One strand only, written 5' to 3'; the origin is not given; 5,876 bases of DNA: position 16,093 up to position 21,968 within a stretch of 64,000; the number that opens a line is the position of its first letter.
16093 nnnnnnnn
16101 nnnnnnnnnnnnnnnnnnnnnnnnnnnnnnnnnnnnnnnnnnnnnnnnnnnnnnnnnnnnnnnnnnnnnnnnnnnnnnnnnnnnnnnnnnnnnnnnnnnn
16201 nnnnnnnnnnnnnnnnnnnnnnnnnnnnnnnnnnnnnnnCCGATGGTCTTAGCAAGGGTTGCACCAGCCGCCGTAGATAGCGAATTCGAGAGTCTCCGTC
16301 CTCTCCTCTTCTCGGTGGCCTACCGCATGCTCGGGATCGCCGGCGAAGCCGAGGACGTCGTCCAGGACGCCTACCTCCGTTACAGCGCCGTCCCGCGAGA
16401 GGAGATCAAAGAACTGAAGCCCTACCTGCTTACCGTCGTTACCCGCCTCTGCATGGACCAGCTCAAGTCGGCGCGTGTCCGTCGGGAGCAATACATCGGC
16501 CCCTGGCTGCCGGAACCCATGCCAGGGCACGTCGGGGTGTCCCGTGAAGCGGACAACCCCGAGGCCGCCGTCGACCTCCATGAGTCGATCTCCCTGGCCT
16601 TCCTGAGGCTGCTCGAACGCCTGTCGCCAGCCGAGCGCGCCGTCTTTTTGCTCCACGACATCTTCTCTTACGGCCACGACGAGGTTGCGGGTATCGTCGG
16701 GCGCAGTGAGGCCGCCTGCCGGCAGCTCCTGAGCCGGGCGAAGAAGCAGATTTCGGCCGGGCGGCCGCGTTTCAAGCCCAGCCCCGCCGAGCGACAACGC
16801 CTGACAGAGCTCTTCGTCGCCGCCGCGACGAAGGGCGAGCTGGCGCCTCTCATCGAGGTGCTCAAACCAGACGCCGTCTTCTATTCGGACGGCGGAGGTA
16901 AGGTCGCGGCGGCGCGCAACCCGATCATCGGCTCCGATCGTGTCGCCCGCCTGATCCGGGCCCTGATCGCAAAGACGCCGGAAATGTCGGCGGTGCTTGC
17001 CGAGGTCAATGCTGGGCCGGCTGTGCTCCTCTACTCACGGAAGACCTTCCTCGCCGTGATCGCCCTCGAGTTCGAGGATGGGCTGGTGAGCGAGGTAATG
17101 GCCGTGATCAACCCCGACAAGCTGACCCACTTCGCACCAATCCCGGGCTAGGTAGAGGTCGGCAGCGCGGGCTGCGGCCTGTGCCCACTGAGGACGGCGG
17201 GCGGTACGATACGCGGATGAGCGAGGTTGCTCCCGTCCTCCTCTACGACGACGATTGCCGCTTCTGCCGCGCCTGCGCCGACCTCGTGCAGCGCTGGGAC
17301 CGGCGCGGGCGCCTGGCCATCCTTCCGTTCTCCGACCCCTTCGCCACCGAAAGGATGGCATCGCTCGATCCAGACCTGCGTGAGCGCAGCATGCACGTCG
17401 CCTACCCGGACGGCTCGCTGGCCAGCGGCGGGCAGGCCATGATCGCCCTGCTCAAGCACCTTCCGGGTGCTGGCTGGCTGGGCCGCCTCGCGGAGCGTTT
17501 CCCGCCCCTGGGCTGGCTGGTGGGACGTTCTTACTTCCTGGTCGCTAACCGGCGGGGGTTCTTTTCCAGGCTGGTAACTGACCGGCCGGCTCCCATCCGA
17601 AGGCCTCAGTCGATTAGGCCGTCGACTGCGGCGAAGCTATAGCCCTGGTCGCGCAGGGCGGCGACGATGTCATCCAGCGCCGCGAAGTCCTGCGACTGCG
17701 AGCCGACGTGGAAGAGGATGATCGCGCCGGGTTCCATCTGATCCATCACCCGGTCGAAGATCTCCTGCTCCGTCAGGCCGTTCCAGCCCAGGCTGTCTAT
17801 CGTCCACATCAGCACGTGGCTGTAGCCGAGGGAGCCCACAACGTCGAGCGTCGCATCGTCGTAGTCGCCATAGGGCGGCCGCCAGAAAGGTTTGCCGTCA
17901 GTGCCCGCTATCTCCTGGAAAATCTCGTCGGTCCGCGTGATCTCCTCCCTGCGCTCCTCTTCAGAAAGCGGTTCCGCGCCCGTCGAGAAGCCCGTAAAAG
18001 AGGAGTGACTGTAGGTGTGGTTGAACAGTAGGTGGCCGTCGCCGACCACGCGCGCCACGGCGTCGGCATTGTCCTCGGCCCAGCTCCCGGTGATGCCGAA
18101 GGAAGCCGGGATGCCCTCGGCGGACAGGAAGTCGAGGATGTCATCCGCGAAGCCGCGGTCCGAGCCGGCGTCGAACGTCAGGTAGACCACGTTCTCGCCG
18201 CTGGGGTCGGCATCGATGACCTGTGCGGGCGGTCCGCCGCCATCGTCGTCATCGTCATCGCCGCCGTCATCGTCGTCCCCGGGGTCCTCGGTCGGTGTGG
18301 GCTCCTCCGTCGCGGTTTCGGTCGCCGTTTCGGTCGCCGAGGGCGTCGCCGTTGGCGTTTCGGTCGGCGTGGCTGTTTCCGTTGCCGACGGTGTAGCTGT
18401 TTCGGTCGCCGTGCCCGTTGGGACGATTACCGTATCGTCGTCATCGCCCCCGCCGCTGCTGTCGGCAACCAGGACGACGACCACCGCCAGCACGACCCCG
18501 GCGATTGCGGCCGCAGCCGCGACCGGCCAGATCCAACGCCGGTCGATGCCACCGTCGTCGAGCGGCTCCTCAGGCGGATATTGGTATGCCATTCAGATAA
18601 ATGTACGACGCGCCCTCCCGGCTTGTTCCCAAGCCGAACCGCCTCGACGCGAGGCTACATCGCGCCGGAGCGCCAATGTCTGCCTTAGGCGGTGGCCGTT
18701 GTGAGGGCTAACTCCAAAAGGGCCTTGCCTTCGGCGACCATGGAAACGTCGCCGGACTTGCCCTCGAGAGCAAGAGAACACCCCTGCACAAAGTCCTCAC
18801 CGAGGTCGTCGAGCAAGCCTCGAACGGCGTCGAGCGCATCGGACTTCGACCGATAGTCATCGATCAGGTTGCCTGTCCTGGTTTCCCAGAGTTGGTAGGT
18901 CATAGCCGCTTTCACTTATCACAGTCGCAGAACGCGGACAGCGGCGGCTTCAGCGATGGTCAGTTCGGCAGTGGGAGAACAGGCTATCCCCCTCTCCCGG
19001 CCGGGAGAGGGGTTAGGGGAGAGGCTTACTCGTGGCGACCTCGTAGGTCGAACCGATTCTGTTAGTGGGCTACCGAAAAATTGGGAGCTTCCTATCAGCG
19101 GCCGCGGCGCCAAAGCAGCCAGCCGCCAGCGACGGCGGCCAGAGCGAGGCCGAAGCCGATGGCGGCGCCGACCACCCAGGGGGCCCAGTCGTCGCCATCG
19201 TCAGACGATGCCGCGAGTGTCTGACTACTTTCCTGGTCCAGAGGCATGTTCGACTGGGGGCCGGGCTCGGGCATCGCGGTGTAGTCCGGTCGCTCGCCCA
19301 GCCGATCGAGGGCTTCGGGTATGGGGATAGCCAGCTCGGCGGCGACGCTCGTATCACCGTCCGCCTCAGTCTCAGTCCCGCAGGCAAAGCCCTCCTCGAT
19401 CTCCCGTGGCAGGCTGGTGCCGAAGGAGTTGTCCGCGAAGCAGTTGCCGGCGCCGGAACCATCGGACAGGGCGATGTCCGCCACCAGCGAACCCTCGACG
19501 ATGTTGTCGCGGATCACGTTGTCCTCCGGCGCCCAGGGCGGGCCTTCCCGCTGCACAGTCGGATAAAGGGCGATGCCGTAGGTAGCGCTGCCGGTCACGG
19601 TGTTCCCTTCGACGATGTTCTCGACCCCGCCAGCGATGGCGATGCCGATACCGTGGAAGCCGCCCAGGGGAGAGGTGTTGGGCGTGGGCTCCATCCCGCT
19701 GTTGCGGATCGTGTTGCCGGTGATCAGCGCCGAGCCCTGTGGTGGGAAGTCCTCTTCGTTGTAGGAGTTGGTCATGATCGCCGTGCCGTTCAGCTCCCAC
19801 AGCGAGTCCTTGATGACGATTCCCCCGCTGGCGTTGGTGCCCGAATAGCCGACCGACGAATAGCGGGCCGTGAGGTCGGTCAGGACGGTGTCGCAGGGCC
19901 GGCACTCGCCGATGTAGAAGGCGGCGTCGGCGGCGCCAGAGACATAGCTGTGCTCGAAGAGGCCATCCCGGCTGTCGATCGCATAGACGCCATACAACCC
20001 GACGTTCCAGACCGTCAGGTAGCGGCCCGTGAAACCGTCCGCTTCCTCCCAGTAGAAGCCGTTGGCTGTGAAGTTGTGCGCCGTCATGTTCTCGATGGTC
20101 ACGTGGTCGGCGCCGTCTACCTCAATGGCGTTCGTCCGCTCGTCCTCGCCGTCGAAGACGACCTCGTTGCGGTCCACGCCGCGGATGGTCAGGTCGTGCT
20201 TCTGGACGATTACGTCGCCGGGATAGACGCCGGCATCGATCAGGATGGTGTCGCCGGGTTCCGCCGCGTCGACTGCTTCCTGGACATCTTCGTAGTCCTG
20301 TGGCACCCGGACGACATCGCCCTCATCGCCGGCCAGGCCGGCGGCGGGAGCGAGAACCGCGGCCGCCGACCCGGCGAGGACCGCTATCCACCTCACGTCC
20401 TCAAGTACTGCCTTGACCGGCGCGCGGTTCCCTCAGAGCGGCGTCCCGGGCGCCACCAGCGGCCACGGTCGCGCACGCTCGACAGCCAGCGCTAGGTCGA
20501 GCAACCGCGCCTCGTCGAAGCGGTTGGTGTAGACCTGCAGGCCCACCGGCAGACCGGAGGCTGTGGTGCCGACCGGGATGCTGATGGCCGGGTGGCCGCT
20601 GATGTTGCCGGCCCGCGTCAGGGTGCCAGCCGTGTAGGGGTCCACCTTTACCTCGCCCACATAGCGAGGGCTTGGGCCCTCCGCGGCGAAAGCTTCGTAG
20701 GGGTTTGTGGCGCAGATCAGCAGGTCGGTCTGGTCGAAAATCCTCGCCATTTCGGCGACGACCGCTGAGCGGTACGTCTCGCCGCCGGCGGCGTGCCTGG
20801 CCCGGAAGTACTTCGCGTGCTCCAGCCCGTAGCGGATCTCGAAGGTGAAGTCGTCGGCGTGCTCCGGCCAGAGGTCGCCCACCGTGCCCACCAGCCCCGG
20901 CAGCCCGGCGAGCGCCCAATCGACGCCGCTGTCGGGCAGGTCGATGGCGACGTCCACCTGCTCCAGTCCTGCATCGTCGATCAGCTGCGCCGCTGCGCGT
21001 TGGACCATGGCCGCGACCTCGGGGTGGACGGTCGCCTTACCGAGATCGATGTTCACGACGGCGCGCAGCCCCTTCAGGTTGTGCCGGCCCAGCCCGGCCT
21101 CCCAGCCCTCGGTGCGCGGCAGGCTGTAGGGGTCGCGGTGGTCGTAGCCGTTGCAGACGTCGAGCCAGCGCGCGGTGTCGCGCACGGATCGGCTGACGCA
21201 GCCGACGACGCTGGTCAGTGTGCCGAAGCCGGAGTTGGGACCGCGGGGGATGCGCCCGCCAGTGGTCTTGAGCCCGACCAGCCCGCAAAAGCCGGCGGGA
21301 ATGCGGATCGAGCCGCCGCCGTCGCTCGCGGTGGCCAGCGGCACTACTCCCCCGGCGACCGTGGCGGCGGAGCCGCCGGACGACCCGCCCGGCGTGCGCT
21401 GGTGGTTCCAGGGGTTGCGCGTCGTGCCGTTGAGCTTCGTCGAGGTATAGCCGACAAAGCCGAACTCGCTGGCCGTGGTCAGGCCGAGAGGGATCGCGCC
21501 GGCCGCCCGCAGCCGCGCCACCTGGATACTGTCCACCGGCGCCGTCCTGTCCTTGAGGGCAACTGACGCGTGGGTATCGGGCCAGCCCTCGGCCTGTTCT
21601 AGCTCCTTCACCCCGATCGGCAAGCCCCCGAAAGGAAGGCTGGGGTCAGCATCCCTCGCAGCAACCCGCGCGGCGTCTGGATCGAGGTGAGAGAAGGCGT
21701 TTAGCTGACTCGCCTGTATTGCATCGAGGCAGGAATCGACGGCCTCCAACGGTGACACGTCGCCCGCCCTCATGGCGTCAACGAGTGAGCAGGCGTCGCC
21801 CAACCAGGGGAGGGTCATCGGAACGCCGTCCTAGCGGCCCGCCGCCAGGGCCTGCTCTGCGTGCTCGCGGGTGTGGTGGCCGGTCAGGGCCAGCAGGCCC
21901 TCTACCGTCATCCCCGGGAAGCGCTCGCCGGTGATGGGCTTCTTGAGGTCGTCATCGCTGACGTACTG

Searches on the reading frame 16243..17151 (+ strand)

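Call 36: search_protein_families(library=pfam, proteins=[window:16243-17151:+], max_evalue=0.00001)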
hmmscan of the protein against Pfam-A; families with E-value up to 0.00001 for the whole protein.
window:16243-17151:+ (302 aa): 2 families
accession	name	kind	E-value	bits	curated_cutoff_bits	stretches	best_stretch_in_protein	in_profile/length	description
PF08281.18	Sigma70_r4_2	-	2.6e-14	53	25.7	1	118-170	2-54/54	Sigma-70, region 4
PF04542.20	Sigma70_r2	-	5.8e-13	48.9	24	1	15-78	2-69/71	Sigma-70 region 2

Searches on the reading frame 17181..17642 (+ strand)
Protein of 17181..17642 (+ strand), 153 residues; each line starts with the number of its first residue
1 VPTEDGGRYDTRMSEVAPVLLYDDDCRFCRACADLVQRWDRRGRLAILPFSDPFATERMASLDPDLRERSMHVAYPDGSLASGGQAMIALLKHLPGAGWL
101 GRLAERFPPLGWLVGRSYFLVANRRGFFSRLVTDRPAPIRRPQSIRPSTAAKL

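Call 36: search_protein_families(library=pfam, proteins=[window:17181-17642:+], max_evalue=0.00001)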
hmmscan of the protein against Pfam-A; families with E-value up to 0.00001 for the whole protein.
window:17181-17642:+ (153 aa): 1 family
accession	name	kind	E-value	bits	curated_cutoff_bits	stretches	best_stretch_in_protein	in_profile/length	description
PF04134.17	DCC1-like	-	1.3e-14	55.8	27.8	1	20-127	1-109/113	DCC1-like thiol-disulfide oxidoreductase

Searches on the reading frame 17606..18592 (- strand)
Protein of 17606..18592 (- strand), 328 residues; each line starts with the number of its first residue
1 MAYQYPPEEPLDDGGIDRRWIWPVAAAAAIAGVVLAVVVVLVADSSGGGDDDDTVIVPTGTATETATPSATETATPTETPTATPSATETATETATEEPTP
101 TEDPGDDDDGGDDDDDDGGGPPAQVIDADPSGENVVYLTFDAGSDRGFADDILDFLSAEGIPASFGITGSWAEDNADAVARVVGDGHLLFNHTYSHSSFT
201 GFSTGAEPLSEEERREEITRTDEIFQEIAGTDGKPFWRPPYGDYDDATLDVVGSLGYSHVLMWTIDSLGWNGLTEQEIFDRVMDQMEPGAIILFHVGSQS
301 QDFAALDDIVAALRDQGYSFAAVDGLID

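Call 36: search_protein_families(library=pfam, proteins=[window:17606-18592:-], max_evalue=0.00001)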
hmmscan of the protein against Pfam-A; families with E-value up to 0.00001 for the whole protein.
window:17606-18592:- (328 aa): 1 family
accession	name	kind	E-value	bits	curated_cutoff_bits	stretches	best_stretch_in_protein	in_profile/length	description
PF01522.26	Polysacc_deac_1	-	2.8e-27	95.6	23.1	1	130-258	3-122/124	Polysaccharide deacetylase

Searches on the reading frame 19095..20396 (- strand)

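Call 36: search_protein_families(library=pfam, proteins=[window:19095-20396:-], max_evalue=0.00001)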
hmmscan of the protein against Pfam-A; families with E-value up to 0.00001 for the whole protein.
window:19095-20396:- (433 aa): 2 families
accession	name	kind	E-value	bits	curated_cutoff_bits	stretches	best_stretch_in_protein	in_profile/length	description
PF13229.12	Beta_helix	-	1.8e-18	67.1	25.9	2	112-278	1-145/158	Right handed beta helix region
PF05048.19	NosD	-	4.7e-10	39.7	23.6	0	49-232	8-172/212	Periplasmic copper-binding protein (NosD)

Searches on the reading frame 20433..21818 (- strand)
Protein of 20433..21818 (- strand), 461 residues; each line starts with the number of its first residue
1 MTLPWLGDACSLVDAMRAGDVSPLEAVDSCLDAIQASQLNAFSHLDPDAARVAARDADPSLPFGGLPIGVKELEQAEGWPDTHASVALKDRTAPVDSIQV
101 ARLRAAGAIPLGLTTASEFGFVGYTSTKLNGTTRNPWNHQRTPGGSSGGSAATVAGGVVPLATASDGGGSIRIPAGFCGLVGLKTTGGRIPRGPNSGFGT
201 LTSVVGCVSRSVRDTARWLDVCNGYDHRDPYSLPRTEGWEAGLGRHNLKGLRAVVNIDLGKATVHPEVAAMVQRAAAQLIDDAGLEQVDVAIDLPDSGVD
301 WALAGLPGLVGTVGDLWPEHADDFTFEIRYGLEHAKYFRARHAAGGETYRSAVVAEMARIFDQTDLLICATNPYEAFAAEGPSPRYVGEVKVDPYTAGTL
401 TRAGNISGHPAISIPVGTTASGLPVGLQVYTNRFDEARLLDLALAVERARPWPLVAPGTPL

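Call 36: search_protein_families(library=pfam, proteins=[window:20433-21818:-], max_evalue=0.00001)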
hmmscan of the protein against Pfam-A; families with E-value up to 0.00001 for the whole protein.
window:20433-21818:- (461 aa): 1 family
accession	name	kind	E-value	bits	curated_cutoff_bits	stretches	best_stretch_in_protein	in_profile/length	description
PF01425.27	Amidase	-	1.2e-91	308.4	27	1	25-440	1-445/445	Amidase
